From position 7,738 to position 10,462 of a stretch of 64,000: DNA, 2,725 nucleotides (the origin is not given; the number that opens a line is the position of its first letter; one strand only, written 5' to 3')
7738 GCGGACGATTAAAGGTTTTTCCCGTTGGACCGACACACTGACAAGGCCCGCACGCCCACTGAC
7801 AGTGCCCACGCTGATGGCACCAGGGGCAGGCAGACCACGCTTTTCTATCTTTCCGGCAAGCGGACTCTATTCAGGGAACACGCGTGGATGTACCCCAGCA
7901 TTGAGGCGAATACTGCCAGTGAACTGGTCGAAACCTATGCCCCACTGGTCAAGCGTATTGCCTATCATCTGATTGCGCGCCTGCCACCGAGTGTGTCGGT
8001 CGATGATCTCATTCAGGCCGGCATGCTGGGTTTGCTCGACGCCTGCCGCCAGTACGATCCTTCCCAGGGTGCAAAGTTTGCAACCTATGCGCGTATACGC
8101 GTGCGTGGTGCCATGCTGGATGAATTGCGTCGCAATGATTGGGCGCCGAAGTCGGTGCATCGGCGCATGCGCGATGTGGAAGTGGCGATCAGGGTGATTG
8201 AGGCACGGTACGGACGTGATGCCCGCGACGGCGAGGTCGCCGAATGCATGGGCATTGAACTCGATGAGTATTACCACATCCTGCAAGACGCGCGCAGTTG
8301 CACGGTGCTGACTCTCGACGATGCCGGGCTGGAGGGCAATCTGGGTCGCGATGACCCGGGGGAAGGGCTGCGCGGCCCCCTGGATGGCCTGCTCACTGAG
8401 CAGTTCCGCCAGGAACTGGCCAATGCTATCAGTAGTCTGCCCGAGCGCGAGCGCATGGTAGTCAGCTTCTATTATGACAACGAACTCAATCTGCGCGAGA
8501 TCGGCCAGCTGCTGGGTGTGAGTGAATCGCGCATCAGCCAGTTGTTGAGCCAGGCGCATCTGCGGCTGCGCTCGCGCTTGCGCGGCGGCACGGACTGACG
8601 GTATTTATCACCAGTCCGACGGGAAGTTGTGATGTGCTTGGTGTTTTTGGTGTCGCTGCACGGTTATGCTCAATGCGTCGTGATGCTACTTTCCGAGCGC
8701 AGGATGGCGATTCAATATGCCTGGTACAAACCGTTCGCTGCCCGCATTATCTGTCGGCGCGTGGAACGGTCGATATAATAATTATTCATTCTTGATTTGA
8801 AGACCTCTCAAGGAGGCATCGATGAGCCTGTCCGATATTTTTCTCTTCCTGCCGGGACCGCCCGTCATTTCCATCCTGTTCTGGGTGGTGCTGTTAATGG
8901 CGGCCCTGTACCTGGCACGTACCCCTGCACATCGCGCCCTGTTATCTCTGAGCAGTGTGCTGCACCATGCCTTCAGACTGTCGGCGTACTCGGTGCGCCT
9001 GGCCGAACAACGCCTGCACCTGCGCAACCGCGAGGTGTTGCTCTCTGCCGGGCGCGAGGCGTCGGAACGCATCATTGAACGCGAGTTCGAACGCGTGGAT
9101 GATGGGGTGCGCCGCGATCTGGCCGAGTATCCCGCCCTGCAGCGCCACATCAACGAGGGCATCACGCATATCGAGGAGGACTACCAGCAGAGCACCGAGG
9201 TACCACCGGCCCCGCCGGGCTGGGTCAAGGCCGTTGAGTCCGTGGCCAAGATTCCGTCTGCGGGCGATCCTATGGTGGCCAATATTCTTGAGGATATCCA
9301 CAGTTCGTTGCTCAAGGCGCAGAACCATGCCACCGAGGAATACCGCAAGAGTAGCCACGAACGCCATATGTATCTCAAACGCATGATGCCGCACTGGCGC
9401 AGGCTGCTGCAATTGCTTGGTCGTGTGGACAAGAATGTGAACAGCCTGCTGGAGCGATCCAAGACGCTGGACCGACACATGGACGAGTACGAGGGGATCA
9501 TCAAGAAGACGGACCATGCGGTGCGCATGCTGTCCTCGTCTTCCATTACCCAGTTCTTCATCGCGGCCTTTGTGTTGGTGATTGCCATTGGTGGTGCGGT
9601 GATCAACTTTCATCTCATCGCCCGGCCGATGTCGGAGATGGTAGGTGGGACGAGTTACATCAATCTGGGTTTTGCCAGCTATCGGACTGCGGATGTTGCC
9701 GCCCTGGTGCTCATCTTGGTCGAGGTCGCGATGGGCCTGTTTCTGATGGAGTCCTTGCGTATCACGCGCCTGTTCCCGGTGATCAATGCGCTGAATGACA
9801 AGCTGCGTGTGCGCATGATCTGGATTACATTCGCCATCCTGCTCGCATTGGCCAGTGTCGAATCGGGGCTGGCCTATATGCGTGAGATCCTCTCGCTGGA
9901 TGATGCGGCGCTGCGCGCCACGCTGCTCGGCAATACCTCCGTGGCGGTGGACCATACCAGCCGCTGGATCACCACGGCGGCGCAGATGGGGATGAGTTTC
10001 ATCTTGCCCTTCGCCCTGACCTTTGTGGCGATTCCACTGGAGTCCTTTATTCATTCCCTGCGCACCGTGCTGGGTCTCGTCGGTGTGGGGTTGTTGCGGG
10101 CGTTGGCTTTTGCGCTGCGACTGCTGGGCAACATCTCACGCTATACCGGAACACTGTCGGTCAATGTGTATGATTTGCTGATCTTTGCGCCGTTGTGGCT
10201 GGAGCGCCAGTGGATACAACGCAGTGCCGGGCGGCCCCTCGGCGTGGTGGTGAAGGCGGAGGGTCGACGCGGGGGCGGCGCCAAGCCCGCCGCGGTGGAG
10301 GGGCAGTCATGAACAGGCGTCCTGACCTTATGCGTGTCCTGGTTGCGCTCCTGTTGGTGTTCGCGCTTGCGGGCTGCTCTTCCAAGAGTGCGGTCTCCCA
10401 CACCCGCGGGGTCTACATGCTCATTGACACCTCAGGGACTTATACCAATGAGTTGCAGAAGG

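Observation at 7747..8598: Duplicated flagellar sigma factor: a second FliA (sigma-28) paralog directly after fliK with its own sigma-28-like promoter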

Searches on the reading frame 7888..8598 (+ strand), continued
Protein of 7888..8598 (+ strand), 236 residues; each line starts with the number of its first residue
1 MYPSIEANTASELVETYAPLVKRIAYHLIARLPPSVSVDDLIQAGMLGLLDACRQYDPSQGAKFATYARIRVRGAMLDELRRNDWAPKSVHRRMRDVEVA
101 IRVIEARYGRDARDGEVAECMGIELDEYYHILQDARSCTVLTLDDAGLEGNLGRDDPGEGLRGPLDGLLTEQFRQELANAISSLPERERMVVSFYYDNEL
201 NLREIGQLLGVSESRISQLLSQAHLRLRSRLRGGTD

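Call 68: find_related_loci(query=window:7888-8595:+, collection=metagenome_contigs, flank=4000)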
Query window:7888-8595:+ (236 aa) in metagenome_contigs; peptide patterns used: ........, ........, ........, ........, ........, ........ (x = any residue, [..] = any of these).
352 stretches matched a pattern; 191 encode a relative of the query (tblastn E <= 1e-3); the best 80 are kept; 80 distinct loci.
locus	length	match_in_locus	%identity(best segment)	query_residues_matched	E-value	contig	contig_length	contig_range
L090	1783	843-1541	76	1-231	8e-111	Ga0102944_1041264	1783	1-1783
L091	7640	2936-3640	66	1-235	7e-98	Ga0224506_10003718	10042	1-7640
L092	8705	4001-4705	66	1-235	1e-97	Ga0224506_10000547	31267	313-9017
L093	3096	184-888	64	1-235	1e-96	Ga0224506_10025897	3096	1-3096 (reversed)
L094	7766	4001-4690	65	2-231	3e-94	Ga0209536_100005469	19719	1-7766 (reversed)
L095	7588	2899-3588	65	2-231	3e-94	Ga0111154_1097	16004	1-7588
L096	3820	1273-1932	68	13-232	7e-95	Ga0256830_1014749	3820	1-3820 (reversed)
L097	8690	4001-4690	61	2-231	4e-92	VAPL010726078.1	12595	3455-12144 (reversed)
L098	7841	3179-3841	62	11-231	3e-92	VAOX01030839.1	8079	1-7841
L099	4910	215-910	61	1-232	2e-91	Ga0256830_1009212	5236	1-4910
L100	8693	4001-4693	65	1-231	4e-91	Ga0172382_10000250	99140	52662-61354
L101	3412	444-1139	61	1-232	3e-92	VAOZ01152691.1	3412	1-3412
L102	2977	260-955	61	1-232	1e-92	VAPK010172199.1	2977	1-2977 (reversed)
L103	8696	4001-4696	61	1-232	1e-90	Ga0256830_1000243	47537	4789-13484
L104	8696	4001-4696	62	1-232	2e-90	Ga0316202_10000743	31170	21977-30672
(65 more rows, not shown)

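Call 69: find_encoding_contigs(protein=P0003, flank=4000, max_places=1)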
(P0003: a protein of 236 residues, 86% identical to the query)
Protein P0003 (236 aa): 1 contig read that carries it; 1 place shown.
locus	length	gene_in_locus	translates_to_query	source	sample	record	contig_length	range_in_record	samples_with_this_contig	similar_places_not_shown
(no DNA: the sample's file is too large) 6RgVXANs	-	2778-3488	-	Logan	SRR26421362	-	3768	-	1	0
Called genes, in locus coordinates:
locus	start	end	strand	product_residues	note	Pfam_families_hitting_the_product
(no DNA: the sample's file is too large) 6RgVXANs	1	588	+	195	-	?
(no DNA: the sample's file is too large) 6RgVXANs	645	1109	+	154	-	PF02050:FliJ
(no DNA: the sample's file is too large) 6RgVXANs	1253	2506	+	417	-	PF02120:Flg_hook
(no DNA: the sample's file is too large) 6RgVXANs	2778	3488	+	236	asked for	PF04542:Sigma70_r2, PF04539:Sigma70_r3, PF08281:Sigma70_r4_2, PF04545:Sigma70_r4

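Call 70: find_encoding_contigs(protein=P0005, flank=4000, max_places=1)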
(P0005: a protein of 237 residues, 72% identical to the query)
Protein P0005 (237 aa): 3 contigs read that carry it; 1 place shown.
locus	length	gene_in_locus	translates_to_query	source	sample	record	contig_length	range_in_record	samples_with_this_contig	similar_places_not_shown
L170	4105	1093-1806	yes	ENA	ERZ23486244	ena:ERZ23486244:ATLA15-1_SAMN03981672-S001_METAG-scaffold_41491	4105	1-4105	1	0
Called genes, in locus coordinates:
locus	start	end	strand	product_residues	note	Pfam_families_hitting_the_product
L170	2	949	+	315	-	?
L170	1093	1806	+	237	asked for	PF04542:Sigma70_r2, PF04539:Sigma70_r3, PF04967:HTH_10 (faint), PF08281:Sigma70_r4_2, PF04545:Sigma70_r4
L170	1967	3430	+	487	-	-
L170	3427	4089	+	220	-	-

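Call 71: find_encoding_contigs(protein=P0002, flank=4000, max_places=1)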
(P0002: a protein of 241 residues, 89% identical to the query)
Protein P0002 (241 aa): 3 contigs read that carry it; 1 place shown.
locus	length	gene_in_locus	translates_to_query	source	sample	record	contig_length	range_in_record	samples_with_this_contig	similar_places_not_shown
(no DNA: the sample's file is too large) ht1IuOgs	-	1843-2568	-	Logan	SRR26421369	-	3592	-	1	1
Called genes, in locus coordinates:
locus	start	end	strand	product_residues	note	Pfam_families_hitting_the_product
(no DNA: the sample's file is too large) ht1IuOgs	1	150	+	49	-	?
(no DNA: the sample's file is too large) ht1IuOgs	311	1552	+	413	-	PF02120:Flg_hook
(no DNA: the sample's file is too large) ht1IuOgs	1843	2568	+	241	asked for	PF04542:Sigma70_r2, PF04539:Sigma70_r3, PF08281:Sigma70_r4_2, PF04545:Sigma70_r4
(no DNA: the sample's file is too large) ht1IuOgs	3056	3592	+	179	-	?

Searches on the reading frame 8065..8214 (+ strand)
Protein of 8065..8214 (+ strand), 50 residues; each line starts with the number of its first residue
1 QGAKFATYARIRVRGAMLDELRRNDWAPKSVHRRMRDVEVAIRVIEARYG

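Call 84: search_solved_structures(query=window:8065-8214:+, max_evalue=0.01, show_alignments=5)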
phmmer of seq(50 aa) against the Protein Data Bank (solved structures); distinct sequences matched with E-value up to 0.01: 6.
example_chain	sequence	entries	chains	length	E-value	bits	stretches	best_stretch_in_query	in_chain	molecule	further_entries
9wsf_A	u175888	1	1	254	3.1e-16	61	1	1-50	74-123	RNA polymerase sigma factor FliA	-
9wsm_F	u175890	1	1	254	3.1e-16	60.9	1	1-50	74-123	RNA polymerase sigma factor FliA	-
6pmi_F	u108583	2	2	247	2.3e-11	45.9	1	1-48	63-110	RNA polymerase sigma factor FliA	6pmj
6pfv_A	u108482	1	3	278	5.2e-11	44.8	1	3-50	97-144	RNA polymerase sigma factor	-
6pfj_A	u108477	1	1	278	1.7e-10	43.2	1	3-48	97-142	RNA polymerase sigma factor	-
7lq4_A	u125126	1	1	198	0.0022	21.3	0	1-26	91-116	WhiG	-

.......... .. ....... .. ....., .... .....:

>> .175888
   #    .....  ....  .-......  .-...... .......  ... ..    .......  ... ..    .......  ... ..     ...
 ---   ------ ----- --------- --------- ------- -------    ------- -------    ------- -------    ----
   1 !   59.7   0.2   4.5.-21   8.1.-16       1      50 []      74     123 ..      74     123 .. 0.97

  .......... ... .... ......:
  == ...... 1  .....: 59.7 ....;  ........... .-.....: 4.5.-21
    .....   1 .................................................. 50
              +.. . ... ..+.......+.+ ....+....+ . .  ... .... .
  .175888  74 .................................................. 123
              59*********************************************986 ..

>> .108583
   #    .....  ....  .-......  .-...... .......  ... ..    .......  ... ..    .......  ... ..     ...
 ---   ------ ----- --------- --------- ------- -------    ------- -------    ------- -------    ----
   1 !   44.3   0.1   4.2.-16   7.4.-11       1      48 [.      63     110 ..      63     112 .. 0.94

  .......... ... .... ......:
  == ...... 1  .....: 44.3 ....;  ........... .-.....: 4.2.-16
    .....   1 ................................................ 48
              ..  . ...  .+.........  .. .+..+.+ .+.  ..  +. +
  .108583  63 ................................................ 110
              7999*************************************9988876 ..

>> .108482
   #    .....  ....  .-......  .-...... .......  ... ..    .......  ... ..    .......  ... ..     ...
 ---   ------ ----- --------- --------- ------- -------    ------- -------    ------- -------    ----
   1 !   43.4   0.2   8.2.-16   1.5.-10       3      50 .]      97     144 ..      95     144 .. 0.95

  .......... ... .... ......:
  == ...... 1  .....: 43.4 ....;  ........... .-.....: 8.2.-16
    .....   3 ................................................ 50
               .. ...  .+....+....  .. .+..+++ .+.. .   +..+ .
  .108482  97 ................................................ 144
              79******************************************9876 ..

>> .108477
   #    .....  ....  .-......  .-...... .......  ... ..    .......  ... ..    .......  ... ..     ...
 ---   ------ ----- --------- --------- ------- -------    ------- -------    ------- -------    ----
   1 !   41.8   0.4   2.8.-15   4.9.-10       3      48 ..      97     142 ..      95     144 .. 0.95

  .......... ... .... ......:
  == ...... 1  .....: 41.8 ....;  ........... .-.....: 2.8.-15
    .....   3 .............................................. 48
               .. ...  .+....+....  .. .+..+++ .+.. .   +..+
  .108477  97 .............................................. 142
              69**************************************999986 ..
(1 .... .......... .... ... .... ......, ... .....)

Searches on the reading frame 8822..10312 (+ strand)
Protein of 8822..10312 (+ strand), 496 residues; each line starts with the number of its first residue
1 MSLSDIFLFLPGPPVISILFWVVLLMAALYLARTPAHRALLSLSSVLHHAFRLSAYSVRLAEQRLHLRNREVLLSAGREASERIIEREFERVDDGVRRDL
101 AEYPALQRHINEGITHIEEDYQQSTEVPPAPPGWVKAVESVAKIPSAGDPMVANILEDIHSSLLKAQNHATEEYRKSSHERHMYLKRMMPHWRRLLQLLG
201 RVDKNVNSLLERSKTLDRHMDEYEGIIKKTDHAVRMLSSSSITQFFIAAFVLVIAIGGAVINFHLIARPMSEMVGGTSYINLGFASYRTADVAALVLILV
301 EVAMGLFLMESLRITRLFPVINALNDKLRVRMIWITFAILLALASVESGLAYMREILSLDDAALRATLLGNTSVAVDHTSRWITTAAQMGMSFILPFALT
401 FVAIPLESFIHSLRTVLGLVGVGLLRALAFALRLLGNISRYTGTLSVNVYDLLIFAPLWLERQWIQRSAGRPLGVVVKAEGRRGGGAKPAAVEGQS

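Call 8: search_protein_families(library=ncbifam, proteins=[window:8822-10312:+], max_evalue=0.001)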
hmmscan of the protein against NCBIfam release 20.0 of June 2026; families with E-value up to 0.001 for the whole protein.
window:8822-10312:+ (496 aa): 0 families

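Call 18: search_protein_families(library=pfam, proteins=[window:8822-10312:+], max_evalue=1)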
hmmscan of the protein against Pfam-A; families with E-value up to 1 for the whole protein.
window:8822-10312:+ (496 aa): 0 families

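Call 51: search_solved_structures(query=A2, max_evalue=10)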
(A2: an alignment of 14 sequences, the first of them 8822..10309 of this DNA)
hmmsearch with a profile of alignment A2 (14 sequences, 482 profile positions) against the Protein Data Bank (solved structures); distinct sequences matched with E-value up to 10: 4.
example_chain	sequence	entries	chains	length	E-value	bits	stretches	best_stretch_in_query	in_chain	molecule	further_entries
7tve_G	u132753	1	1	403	0.43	12.3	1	159-197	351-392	Non-structural maintenance of chromosome element 4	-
7ymd_A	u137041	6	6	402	0.44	12.3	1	159-197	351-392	Non-structural maintenance of chromosome element 4 | Non-structural maintenance of chromosomes element 4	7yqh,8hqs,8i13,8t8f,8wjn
2l0k_A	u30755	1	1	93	0.47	12.2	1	79-124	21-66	Stage III sporulation protein D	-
7qcd_F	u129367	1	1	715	0.96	11.2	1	159-197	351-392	Non-structural maintenance of chromosome element 4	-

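Call 67: predict_structure(protein=window:8822-10309:+)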
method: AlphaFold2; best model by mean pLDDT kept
length: 496 residues; sequences in the alignment: 1
mean_pLDDT: 49.1   pTM: 0.26
mean pLDDT of the five models: 49.1, 49.0, 45.3, 42.6, 42.5
residues with pLDDT >= 90: 0; 70-90: 3; 50-70: 202; < 50: 291
segments of 3 or more residues with pLDDT < 50: 1-3, 5-15, 32-51, 124-129, 232-246, 248-250, 260-353, 355-359, 363-365, 374-409, 411-413, 415-424, 433-455, 457-459, 468-496
pLDDT, mean of each block of 10 residues (from residue 1): 41 48 60 45 44 53 58 54 53 50 58 61 49 62 58 64 66 61 62 60 58 59 58 44 48 52 42 37 37 45 43 38 39 44 43 45 49 48 43 39 43 47 49 47 40 44 48 36 38 38
secondary structure, 60 per line:
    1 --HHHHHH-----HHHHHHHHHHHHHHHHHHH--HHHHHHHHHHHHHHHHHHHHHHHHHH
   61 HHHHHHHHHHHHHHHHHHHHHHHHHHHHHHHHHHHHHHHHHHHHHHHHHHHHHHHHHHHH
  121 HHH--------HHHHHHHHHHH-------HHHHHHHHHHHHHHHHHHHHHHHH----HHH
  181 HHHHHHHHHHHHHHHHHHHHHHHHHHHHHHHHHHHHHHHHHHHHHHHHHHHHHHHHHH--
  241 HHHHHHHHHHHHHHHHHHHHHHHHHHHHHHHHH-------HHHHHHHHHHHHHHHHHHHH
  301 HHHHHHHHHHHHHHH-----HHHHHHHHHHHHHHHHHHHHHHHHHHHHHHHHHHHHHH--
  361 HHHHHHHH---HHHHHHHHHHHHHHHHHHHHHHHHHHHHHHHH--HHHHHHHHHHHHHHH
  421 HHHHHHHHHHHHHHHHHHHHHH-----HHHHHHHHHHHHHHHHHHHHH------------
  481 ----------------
elements in order: H3-8 H14-32 H35-123 H132-142 H150-173 H178-238 H241-273 H281-315 H321-358 H361-368 H372-403 H406-442 H448-468

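Call 73: search_protein_representatives(protein=window:8822-10309:+)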
Query: 496 residues. Proteins with E-value up to 0.001 (for the whole library): 779; up to 1e-10: 558; up to 1e-30: 239. The best 150 are listed.
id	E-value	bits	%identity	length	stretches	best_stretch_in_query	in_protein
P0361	4.1e-168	576.5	59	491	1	11-493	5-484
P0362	1.9e-152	524.9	54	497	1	12-488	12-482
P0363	8.2e-149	512.9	54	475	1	20-466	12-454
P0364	1.5e-148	512.0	55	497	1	12-470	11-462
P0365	2.1e-142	491.7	53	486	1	1-485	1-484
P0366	5.6e-135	467.3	50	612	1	3-475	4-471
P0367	1.0e-132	459.8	52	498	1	16-465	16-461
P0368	2.4e-132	458.6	51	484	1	7-463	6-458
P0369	1.4e-130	452.8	49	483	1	5-463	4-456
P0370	7.8e-130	450.3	52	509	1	16-463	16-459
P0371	8.8e-128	443.6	51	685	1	10-478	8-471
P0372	1.6e-123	429.5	48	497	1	12-483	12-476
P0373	5.6e-123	427.7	48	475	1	1-462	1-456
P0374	3.3e-120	418.6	45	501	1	1-475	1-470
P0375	5.4e-117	408.0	46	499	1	7-462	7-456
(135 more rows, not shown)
